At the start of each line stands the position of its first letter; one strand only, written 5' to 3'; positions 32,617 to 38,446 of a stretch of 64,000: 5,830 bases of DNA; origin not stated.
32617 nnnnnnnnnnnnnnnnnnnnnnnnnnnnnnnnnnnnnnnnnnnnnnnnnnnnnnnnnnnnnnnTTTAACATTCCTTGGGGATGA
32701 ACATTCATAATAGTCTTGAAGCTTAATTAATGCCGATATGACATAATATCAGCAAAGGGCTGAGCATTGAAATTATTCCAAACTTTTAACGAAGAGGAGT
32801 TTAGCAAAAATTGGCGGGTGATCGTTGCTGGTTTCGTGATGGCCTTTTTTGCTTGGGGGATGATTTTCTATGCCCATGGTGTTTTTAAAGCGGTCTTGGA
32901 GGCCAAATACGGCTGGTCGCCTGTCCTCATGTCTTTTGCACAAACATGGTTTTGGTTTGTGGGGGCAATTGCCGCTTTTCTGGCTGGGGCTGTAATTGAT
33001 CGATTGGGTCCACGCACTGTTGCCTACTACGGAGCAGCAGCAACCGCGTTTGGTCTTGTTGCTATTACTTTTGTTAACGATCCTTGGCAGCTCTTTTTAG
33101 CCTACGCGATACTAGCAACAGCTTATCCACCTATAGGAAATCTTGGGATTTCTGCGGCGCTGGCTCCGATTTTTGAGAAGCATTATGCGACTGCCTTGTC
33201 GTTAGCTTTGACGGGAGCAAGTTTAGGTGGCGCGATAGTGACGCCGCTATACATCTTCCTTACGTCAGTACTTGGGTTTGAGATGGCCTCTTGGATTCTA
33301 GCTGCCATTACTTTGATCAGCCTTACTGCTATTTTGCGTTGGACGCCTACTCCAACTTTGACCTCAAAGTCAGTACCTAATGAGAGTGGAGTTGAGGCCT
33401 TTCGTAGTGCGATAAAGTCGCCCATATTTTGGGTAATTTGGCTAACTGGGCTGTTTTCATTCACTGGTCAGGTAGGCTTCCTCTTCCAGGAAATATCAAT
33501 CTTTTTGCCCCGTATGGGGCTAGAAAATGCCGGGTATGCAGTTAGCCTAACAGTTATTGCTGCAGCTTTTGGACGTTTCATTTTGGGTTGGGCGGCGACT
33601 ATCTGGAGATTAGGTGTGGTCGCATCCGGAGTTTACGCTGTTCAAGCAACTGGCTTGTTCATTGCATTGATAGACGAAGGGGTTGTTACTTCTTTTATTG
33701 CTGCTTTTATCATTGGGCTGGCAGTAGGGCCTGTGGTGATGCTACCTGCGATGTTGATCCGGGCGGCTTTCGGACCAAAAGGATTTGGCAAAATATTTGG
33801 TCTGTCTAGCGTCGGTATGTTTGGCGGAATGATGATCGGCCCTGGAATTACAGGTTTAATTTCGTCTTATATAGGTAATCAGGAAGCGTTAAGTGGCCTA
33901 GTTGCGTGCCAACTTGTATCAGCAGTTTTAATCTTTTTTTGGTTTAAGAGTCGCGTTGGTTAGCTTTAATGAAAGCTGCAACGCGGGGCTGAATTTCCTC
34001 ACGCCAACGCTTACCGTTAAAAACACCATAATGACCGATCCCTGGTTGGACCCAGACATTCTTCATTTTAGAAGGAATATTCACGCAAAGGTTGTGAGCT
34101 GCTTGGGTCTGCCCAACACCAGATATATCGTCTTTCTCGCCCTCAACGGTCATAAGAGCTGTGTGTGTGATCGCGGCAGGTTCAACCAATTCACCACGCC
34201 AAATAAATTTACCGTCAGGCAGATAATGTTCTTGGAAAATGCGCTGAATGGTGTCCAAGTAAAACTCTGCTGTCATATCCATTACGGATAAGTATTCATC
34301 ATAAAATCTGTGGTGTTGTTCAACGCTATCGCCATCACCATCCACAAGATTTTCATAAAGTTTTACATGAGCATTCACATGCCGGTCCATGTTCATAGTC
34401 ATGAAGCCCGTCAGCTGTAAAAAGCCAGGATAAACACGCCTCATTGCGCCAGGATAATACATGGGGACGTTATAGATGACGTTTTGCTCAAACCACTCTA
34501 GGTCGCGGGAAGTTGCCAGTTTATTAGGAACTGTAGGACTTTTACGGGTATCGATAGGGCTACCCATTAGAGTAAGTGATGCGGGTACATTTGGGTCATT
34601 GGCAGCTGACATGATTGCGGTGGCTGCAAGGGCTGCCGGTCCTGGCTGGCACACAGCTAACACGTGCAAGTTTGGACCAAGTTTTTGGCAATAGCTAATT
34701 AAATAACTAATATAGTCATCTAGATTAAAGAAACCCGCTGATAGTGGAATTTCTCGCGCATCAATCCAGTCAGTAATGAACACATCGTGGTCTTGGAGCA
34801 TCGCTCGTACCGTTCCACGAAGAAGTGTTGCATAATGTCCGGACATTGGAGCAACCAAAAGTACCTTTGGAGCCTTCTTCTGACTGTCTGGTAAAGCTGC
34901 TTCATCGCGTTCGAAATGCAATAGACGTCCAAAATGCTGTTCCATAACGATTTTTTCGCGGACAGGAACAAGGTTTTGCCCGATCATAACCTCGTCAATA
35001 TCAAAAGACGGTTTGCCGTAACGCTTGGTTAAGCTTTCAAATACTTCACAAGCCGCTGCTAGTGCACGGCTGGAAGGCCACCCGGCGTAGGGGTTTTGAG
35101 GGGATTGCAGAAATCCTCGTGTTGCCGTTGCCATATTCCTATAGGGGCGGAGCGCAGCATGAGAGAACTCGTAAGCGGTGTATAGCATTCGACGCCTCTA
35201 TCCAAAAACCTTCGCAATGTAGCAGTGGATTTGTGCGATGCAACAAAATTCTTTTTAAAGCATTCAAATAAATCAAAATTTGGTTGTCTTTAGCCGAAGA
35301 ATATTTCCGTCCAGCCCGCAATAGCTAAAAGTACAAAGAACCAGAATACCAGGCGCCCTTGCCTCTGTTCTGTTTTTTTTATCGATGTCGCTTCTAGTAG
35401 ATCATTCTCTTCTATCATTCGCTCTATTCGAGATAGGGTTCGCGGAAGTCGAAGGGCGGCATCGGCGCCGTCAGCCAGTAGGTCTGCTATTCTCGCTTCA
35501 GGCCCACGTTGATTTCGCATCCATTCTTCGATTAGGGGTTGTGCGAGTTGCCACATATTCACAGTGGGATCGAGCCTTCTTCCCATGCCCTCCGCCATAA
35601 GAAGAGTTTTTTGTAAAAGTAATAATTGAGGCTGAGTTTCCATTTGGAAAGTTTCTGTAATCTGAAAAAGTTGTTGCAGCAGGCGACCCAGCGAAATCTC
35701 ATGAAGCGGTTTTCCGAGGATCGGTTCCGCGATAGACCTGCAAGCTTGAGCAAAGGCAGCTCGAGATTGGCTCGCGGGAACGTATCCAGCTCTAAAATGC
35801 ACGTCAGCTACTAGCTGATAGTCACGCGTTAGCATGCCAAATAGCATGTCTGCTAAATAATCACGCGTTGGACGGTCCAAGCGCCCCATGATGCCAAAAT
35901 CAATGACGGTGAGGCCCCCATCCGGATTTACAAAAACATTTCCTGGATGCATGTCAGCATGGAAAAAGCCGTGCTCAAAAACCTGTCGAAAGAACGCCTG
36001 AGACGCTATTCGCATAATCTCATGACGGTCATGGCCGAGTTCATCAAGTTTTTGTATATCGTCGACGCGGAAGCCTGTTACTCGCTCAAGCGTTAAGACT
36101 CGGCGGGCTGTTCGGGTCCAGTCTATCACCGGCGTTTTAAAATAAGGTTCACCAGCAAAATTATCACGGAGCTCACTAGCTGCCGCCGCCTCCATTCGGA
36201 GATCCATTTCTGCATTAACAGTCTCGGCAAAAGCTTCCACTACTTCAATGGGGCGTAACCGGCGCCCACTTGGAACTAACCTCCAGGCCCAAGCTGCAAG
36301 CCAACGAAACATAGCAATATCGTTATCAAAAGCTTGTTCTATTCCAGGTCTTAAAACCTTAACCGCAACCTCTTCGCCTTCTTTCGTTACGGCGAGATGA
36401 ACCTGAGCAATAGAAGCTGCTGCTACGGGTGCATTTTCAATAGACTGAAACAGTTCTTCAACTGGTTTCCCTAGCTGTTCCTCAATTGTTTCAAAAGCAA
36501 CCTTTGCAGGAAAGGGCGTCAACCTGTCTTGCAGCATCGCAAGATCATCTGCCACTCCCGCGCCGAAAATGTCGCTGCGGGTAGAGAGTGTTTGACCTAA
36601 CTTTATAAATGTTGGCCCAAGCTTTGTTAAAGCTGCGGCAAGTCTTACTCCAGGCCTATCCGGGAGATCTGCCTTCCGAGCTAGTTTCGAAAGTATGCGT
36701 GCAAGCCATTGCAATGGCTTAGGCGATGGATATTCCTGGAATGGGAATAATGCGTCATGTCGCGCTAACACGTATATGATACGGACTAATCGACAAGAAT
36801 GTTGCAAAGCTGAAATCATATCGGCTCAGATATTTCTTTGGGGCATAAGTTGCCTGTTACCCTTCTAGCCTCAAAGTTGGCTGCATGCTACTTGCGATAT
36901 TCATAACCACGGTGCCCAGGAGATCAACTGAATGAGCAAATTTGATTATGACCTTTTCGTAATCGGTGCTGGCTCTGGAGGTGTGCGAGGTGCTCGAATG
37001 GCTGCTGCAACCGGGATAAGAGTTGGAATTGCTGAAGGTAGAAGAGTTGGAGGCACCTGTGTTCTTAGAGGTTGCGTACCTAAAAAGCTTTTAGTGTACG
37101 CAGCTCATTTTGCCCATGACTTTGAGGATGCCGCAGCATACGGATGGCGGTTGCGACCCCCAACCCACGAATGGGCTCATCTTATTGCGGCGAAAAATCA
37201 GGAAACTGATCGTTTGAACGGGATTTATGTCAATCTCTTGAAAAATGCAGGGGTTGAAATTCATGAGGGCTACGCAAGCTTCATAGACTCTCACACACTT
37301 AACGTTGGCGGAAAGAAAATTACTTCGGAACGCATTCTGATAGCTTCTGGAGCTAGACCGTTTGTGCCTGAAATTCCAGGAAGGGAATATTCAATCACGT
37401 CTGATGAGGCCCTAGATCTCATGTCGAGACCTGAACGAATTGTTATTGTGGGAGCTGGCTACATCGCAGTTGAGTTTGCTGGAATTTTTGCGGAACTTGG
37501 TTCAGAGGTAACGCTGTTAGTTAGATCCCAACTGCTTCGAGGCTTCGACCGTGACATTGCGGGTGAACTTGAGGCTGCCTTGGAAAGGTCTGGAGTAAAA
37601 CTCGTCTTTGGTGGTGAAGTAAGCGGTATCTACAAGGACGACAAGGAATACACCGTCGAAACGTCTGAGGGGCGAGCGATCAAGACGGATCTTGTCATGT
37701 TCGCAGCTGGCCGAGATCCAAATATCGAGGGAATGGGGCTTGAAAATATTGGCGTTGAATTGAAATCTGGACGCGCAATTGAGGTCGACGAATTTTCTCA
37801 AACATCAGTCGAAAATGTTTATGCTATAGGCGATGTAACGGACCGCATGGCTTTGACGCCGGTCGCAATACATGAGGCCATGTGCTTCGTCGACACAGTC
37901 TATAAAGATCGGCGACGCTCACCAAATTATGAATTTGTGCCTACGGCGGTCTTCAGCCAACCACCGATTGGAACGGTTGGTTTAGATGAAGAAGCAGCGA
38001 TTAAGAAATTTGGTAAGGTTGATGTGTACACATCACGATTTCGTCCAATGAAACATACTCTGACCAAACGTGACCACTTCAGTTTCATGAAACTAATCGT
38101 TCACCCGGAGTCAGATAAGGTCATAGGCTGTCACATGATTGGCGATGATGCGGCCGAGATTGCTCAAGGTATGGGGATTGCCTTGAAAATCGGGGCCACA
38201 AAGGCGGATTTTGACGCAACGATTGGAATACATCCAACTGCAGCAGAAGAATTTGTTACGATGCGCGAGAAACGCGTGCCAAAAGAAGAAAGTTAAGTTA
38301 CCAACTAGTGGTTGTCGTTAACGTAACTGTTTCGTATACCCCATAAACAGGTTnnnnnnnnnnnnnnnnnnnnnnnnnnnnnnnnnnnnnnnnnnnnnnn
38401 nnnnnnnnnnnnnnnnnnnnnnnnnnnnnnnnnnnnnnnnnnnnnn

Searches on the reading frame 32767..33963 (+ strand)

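Call 21: search_protein_families(library=ncbifam, proteins=[window:32767-33963:+])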
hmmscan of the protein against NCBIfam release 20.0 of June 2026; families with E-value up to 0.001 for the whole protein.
window:32767-33963:+ (398 aa): 5 families
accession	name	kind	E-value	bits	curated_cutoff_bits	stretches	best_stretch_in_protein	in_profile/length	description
NF049980.1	SfMCT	equivalog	5.1e-27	94.5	320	1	16-370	2-366/378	L-lactate MFS transporter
TIGR00890.1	2A0111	subfamily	6.6e-16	58.2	374.85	1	16-388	2-377/377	oxalate/formate antiport family MFS transporter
NF045684.1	tet_MFS_65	exception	5.6e-05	22.5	800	1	30-116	212-300/383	tetracycline efflux MFS transporter Tet(65)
TIGR00880.1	2_A_01_02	superfamily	0.00013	22.1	131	1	67-194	12-139/141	multidrug resistance protein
TIGR00881.1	2A0104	subfamily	0.00056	19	407.75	1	60-191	37-170/379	phosphoglycerate transporter protein PgtP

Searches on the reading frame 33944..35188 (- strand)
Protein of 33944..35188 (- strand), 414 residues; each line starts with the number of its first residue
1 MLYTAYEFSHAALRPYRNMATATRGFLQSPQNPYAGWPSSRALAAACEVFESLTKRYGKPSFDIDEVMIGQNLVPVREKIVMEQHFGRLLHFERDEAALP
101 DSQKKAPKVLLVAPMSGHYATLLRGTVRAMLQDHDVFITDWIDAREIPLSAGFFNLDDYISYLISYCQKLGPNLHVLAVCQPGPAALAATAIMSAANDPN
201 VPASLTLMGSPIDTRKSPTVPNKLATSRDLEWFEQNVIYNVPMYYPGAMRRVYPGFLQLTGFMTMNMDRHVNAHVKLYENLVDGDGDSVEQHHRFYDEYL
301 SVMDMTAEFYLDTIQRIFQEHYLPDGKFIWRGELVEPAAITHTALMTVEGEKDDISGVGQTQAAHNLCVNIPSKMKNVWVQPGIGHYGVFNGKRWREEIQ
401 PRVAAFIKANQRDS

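Call 21: search_protein_families(library=ncbifam, proteins=[window:33944-35188:-])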
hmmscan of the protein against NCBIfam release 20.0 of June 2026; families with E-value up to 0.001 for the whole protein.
window:33944-35188:- (414 aa): 2 families
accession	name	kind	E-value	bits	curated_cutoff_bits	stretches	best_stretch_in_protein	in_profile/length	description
TIGR01849.1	PHB_depoly_PhaZ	subfamily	1.1e-179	597.4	300.75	1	2-409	1-405/406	polyhydroxyalkanoate depolymerase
TIGR01836.1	PHA_synth_III_C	subfamily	5.6e-11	42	365.3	1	81-409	42-349/350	class III poly(R)-hydroxyalkanoic acid synthase subunit PhaC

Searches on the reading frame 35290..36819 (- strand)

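Call 21: search_protein_families(library=ncbifam, proteins=[window:35290-36819:-])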
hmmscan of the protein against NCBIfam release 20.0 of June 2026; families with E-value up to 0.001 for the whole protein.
window:35290-36819:- (509 aa): 7 families
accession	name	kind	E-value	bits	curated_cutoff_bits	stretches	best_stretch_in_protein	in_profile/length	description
TIGR01982.1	UbiB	equivalog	9e-170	564.9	487.55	1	10-443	3-435/436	2-polyprenylphenol 6-hydroxylase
NF003404.0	PRK04750.1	equivalog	3.8e-146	487.8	667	1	9-486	5-486/529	ubiquinone biosynthesis regulatory protein kinase UbiB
NF050082.1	ATPase_MABP1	exception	3.9e-33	114.9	800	1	49-431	42-431/435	macrolide-binding ATPase MABP-1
NF033483.0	PknB_PASTA_kin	equivalog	2.2e-05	23.7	450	1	278-312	121-155/563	Stk1 family PASTA domain-containing Ser/Thr kinase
NF038151.1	lanthi_synth_III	equivalog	3.7e-05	22.3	575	1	277-327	349-399/833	class III lanthionine synthetase LanKC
TIGR03724.2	arch_bud32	equivalog_domain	0.00012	21.6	125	1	228-325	56-144/193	KEOPS complex kinase/ATPase Bud32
NF038150.1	lanthi_synth_IV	equivalog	0.0003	19.2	650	1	275-316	309-350/851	class IV lanthionine synthetase LanL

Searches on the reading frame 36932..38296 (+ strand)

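Call 21: search_protein_families(library=ncbifam, proteins=[window:36932-38296:+])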
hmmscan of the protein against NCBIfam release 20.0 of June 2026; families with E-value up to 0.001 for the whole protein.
window:36932-38296:+ (454 aa): 47 families (the best 25 are shown)
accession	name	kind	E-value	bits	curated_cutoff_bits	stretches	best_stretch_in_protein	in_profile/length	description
TIGR01424.1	gluta_reduc_2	equivalog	1.6e-184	613.6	606.05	1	4-445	1-446/446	glutathione-disulfide reductase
NF004776.0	PRK06116.1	equivalog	3.1e-178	593.4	480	1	3-445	2-450/450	glutathione-disulfide reductase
TIGR01421.1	gluta_reduc_1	equivalog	9.4e-133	443.7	556.15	1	5-445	2-450/450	glutathione-disulfide reductase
TIGR01438.1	TGR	subfamily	8.2e-111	371.2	475.85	1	4-444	1-468/485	thioredoxin and glutathione reductase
TIGR01423.1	trypano_reduc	equivalog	1.8e-103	346.7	738.1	1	6-446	4-472/486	trypanothione-disulfide reductase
TIGR01350.1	lipoamide_DH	equivalog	4e-101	339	408.8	1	6-441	2-447/461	dihydrolipoyl dehydrogenase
TIGR02053.1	MerA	equivalog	2e-92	310.6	454.45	1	6-440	1-445/465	mercury(II) reductase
NF005884.0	PRK07846.1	equivalog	3.6e-86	289.6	501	1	5-439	3-442/454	mycothione reductase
NF004945.0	PRK06292.2-3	equivalog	2.2e-79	267.5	494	1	6-442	4-446/457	dihydrolipoyl dehydrogenase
TIGR03452.1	mycothione_red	equivalog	9.9e-79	265.3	635.65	1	5-438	2-442/452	mycothione reductase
NF004947.0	PRK06292.2-5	equivalog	5.1e-78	263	592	1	5-439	3-449/474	dihydrolipoyl dehydrogenase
NF004991.0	PRK06370.1-3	subfamily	3.2e-77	260.2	620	1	5-441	35-480/509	FAD-containing oxidoreductase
NF003585.0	PRK05249.1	equivalog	4.9e-76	256.2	465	1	2-441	3-450/464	Si-specific NAD(P)(+) transhydrogenase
NF004992.0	PRK06370.1-4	equivalog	2e-73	247.4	629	1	5-445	4-452/459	FAD-containing oxidoreductase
NF004943.0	PRK06292.2-1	equivalog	5.2e-73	246.4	432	1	5-441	3-448/456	dihydrolipoyl dehydrogenase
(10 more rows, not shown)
